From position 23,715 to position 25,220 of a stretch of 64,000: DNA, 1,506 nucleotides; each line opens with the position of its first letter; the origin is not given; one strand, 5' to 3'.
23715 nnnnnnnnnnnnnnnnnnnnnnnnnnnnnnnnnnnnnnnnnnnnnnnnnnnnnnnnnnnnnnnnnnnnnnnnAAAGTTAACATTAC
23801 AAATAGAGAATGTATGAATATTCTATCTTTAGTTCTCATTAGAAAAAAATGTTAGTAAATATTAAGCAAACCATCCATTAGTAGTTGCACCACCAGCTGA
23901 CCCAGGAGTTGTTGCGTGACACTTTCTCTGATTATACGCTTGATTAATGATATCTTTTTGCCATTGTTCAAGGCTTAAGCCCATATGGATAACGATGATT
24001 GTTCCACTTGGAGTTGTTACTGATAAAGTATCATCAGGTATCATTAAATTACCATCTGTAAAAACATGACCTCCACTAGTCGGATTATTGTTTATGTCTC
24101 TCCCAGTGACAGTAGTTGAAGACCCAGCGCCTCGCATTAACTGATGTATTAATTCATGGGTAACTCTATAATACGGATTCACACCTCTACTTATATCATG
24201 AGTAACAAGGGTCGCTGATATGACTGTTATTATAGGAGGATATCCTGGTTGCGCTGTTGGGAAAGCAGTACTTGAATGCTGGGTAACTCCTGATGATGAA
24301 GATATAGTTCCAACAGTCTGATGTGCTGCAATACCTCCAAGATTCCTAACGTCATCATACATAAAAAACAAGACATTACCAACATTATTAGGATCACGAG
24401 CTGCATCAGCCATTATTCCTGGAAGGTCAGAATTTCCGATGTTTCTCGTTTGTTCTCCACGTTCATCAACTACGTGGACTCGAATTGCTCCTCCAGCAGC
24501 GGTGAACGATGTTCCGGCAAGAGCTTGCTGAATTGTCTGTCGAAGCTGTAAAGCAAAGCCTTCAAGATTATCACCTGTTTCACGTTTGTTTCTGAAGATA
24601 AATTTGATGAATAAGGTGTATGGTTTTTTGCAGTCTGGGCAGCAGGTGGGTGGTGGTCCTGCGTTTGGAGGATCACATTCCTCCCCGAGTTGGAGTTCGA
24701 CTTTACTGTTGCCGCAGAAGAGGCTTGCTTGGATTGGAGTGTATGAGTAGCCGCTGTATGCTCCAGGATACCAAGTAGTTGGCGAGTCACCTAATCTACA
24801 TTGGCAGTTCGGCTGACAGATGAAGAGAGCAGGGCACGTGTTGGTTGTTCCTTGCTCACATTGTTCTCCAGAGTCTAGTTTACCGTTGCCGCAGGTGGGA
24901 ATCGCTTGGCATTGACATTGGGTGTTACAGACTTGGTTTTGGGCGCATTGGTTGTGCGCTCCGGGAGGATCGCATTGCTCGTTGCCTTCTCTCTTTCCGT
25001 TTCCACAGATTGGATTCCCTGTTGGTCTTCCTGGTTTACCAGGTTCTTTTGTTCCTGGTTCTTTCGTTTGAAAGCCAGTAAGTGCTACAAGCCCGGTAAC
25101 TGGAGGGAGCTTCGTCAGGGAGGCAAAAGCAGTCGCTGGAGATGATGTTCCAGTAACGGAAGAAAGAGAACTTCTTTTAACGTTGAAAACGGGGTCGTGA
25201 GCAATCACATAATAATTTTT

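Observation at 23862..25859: New-looking secreted architecture (two paralogues): Ig-like head, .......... hinge, 17-Cys triple CGNG repeat, HExxH domain, conserved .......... end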

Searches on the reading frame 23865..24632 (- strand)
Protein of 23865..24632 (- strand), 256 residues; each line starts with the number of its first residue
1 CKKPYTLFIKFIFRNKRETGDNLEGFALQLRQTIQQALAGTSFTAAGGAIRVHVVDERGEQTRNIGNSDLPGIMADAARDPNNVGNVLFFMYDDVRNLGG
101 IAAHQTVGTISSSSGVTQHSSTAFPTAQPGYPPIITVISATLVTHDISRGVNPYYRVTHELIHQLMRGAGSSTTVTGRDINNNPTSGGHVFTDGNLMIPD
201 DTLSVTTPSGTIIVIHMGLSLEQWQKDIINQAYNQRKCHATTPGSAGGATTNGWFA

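Call 14: search_solved_structures(query=A1, max_evalue=10, show_alignments=2)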
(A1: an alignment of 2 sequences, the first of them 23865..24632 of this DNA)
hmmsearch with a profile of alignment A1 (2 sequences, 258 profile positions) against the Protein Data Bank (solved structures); distinct sequences matched with E-value up to 10: 1.
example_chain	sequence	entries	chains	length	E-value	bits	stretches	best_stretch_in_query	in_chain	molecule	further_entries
2byo_A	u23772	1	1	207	0.00069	22.3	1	85-153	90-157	LIPOPROTEIN LPPX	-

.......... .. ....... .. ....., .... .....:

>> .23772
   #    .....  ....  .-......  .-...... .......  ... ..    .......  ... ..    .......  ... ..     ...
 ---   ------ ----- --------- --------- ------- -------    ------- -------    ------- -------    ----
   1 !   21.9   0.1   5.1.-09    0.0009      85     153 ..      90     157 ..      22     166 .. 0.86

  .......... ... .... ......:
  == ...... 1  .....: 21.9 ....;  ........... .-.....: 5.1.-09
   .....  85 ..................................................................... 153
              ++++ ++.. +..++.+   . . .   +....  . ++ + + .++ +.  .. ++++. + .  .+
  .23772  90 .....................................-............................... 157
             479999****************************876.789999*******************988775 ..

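Call 15: search_protein_families(library=pfam, proteins=[window:23865-24632:-], max_evalue=10)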
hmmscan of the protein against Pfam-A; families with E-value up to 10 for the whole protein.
window:23865-24632:- (256 aa): 0 families

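Call 19: search_protein_representatives(alignment_id=A1)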
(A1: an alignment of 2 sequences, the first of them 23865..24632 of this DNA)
Query: 2 sequences, 258 profile positions. Proteins with E-value up to 0.001 (for the whole library): 2; up to 1e-10: 2; up to 1e-30: 1. The best 2 are listed.
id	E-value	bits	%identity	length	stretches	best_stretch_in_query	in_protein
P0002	7.2e-147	504.0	-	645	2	1-258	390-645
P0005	9.8e-23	97.2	-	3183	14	83-142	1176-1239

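Call 22: find_related_loci(query=A1, collection=genome_contigs, flank=5000)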
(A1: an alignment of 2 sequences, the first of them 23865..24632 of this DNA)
Query A1 (256 aa) in genome_contigs; peptide patterns used: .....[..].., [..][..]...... (x = any residue, [..] = any of these).
58 stretches matched a pattern, but none encodes a relative of the query by tblastn (E <= 1e-3).

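Call 23: predict_structure(alignment_id=A1)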
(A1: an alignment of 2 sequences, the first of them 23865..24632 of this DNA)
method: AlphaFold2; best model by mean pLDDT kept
length: 256 residues; sequences in the alignment: 2
mean_pLDDT: 35.5   pTM: 0.43
mean pLDDT of the five models: 35.5, 35.3, 31.6, 29.6, 28.5
residues with pLDDT >= 90: 0; 70-90: 0; 50-70: 25; < 50: 231
segments of 3 or more residues with pLDDT < 50: 1-8, 12-20, 39-49, 56-256
pLDDT, mean of each block of 10 residues (from residue 1): 40 46 58 52 45 46 33 41 36 29 24 24 26 32 36 44 38 29 30 24 27 31 40 35 30 25
secondary structure, 60 per line:
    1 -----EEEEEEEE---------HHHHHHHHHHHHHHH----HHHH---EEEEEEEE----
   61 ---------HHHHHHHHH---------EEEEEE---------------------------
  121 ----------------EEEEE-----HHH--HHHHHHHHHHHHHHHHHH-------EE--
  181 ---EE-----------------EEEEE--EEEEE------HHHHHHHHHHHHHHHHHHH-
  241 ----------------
elements in order: E6-13 H23-37 H42-45 E49-56 H70-78 E88-93 E137-141 H152-169 E203-207 E210-214 H221-239

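Call 24: find_homologous_proteins(query=A1, max_evalue=10)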
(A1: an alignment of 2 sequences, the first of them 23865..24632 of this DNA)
Query A1 (2 sequences): 8000 candidates shared short words with the query, none scored E <= 10.

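Call 28: search_solved_structures(query=window:23865-24632:-, max_evalue=10, show_alignments=1)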
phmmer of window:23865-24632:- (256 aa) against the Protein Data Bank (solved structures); distinct sequences matched with E-value up to 10: 1.
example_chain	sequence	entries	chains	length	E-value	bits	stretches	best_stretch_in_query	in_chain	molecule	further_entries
5idq_A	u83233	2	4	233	0.98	11.9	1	49-118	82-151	Short-chain dehydrogenase/reductase SDR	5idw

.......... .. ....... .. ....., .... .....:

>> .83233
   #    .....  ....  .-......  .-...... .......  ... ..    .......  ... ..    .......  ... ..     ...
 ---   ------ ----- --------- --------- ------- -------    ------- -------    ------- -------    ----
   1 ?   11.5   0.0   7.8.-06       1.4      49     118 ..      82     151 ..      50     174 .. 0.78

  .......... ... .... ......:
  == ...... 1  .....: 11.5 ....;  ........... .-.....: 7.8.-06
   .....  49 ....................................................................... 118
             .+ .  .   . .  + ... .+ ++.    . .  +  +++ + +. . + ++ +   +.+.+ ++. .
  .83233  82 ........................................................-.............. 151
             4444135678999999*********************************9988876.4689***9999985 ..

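Call 40: fold_search(model_id=the predicted structure, library=pdb)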
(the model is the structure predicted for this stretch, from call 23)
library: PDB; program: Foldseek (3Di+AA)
matches with E <= 10: 592; with E <= 0.001: 0
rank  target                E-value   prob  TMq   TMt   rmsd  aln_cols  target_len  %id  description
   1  7pol_A                7.0e-03  0.90  0.20  0.17   6.2        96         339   10  Crystal structure of profragilysin-3 (proBFT-3) from Bacteroides fragilis in complex with flumequine (released 2022-09-14)
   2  8h3y_A                9.6e-03  0.89  0.20  0.17   6.2        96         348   10  Bacteroide Fragilis Toxin in complex with nanobody 327 (released 2023-02-08)
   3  7pol_B                9.6e-03  0.87  0.21  0.17   6.4        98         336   10  Crystal structure of profragilysin-3 (proBFT-3) from Bacteroides fragilis in complex with flumequine (released 2022-09-14)
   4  7pou_A                1.0e-02  0.87  0.21  0.17   6.2        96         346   10  Crystal structure of profragilysin-3 (proBFT-3) from Bacteroides fragilis in complex with hesperetin. (released 2022-09-14)
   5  3p24_A                1.0e-02  0.84  0.21  0.16   6.4        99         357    9  Structure of profragilysin-3 from Bacteroides fragilis (released 2010-12-29)
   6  7pou_B                1.1e-02  0.87  0.21  0.17   6.2        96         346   10  Crystal structure of profragilysin-3 (proBFT-3) from Bacteroides fragilis in complex with hesperetin. (released 2022-09-14)
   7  7poq_B                1.2e-02  0.85  0.21  0.17   6.2        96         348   10  Crystal structure of profragilysin-3 (proBFT-3) from Bacteroides fragilis in complex with foliosidine in P41212. (released 2022-09-14)
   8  8h3x_C                1.2e-02  0.85  0.21  0.16   6.2        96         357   10  Bacteroide Fragilis Toxin in complex with nanobody 282 (released 2023-02-08)
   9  7poq_A                1.2e-02  0.82  0.20  0.17   6.3        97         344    9  Crystal structure of profragilysin-3 (proBFT-3) from Bacteroides fragilis in complex with foliosidine in P41212. (released 2022-09-14)
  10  3p24_D                1.4e-02  0.84  0.21  0.16   6.4        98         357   10  Structure of profragilysin-3 from Bacteroides fragilis (released 2010-12-29)
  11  3p24_C                1.5e-02  0.82  0.21  0.17   6.2        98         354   10  Structure of profragilysin-3 from Bacteroides fragilis (released 2010-12-29)
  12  8wen_C                1.6e-02  0.84  0.20  0.17   6.2        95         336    9  Bacteroides fragilis toxin 2 (released 2024-09-25)
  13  7pnd_B                1.6e-02  0.82  0.21  0.17   6.7        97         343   10  Crystal structure of profragilysin-3 (proBFT-3) from Bacteroides fragilis at 1.85 A resolution. (released 2022-09-14)
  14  7poo_A                1.6e-02  0.82  0.21  0.16   6.2        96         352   10  Crystal structure of profragilysin-3 (proBFT-3) from Bacteroides fragilis in complex with foliosidine in P212121. (released 2022-09-14)
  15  8wem_C                1.7e-02  0.82  0.21  0.17   6.2        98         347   10  Bacteroides fragilis toxin 1 (released 2024-09-25)
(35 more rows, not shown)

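Call 62: fold_search(model_id=the predicted structure, library=viral)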
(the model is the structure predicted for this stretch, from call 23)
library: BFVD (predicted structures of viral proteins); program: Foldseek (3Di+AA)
matches with E <= 10: 170; with E <= 0.001: 0
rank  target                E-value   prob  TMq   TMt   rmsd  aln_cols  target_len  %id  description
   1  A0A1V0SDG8            4.0e-02  0.54  0.19  0.15   6.4        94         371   17  Caspase domain protein [Indivirus ILV1]
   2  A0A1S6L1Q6            6.2e-02  0.35  0.20  0.19   5.5       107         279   11  (no name in the UniProt tables at hand)
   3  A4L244                1.3e-01  0.16  0.22  0.24  10.5       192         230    9  Uncharacterized protein [Gryllus bimaculatus nudivirus]
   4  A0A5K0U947            1.4e-01  0.25  0.20  0.13   8.1       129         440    9  Uncharacterized protein [Yasminevirus sp. GU-2018]
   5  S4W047                1.7e-01  0.28  0.19  0.09   7.8       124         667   10  YncE incomplete domain containing protein [Pandoravirus salinus]
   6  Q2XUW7                1.9e-01  0.18  0.19  0.12   6.1        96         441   16  (no name in the UniProt tables at hand)
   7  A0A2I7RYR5            2.2e-01  0.12  0.25  0.27  15.6       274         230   10  (no name in the UniProt tables at hand)
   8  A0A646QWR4            2.6e-01  0.08  0.14  0.20   8.2       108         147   12  (no name in the UniProt tables at hand)
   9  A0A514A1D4            3.0e-01  0.12  0.19  0.11   7.4       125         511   10  DNA helicase [Aeromonas phage LAh10]
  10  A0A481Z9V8            3.6e-01  0.23  0.19  0.28   6.1        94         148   14  Uncharacterized protein [Pithovirus LCPAC304]
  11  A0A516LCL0            4.4e-01  0.14  0.18  0.09   6.1        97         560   13  (no name in the UniProt tables at hand)
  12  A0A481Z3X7            4.9e-01  0.09  0.16  0.21   7.3       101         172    7  Uncharacterized protein [Pithovirus LCPAC104]
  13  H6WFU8                5.3e-01  0.08  0.16  0.22   7.4       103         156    9  Uncharacterized protein [Cyanophage S-TIM5]
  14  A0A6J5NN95            6.0e-01  0.08  0.14  0.17   7.3        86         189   12  Uncharacterized protein [uncultured Caudovirales phage]
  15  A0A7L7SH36            6.4e-01  0.04  0.14  0.20   9.4       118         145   10  Deoxyuridine triphosphatase [Gordonia phage Archimedes]
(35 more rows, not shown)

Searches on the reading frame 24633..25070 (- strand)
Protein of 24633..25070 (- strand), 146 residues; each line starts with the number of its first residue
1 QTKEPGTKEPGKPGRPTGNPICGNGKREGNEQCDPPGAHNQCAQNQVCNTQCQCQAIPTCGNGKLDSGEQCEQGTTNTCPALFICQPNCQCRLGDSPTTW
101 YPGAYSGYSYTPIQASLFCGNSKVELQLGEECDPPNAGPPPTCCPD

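Call 15: search_protein_families(library=pfam, proteins=[window:24633-25070:-], max_evalue=10)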
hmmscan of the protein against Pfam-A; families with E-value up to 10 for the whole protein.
window:24633-25070:- (146 aa): 2 families
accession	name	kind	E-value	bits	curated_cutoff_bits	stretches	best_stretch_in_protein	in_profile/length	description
PF13948.11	DUF4215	-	0.0048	17.6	27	2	19-34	18-33/47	Domain of unknown function (DUF4215)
PF25739.1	HCMV_UL15A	-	0.25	12.2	25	1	9-54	19-70/107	Human cytomegalovirus UL15A protein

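Call 56: search_solved_structures(query=window:24633-25025:-, max_evalue=10, show_alignments=3)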
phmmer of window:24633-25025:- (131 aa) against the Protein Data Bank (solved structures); distinct sequences matched with E-value up to 10: 3.
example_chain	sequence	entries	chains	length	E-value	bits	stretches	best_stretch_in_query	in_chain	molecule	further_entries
5l0p_A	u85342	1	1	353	1.1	12.8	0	58-116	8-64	Transcription factor ETV6, Transcription factor ETV6, Transcription factor ETV6, Ferric up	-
9o0h_B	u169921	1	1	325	2.2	11.8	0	64-116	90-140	Transcription factor ETV6,Non-receptor tyrosine-protein kinase TNK1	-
2i47_A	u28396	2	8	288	2.3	11.7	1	38-60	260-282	ADAM 17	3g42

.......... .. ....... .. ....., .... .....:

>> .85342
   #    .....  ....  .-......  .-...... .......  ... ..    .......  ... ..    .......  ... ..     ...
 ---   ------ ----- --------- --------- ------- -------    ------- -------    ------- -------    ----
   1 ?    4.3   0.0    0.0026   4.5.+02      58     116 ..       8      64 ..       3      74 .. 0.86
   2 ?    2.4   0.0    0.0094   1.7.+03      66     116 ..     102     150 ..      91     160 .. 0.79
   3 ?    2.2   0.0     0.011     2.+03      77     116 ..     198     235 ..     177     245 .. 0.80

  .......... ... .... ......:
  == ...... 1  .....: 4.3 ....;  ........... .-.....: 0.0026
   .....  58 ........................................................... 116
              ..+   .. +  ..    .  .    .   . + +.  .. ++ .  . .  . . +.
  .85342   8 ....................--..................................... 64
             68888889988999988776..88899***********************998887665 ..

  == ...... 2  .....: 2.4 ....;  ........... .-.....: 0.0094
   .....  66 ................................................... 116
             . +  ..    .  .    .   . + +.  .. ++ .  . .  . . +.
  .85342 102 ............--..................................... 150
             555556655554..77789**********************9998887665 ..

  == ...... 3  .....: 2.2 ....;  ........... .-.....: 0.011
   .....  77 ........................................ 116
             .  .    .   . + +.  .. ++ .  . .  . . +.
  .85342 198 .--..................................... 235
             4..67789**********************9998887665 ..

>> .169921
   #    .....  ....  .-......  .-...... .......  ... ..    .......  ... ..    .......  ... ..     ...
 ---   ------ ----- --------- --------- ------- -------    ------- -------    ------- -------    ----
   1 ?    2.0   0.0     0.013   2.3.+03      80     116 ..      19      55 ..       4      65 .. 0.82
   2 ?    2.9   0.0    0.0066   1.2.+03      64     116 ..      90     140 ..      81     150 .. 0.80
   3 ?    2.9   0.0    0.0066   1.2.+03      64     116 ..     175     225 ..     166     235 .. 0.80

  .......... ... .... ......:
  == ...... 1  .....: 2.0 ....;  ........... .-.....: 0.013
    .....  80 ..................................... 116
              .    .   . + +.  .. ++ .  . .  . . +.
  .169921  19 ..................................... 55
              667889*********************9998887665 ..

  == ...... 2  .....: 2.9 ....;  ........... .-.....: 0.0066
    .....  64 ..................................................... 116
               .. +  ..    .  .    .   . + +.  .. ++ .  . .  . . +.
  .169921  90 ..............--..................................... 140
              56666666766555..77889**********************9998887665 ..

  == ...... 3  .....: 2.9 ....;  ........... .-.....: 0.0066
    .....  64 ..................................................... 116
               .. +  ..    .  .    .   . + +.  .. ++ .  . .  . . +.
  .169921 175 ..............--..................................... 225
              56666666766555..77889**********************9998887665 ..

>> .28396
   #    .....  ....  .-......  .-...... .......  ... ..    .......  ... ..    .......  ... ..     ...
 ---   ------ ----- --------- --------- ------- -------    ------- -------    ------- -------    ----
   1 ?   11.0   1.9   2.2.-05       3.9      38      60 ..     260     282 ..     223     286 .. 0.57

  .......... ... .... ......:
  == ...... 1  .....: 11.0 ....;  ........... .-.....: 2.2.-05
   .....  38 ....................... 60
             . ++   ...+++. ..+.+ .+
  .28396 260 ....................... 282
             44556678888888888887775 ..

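Call 58: search_protein_families(library=ncbifam, proteins=[window:24633-25025:-], max_evalue=1)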
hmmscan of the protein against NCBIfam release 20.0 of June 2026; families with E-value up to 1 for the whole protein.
window:24633-25025:- (131 aa): 1 family
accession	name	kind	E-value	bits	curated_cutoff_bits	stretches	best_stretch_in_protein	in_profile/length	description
TIGR02232.1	myxo_disulf_rpt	repeat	6.2e-06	25.9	20.8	1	43-61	2-20/38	cysteine-rich acidic repeat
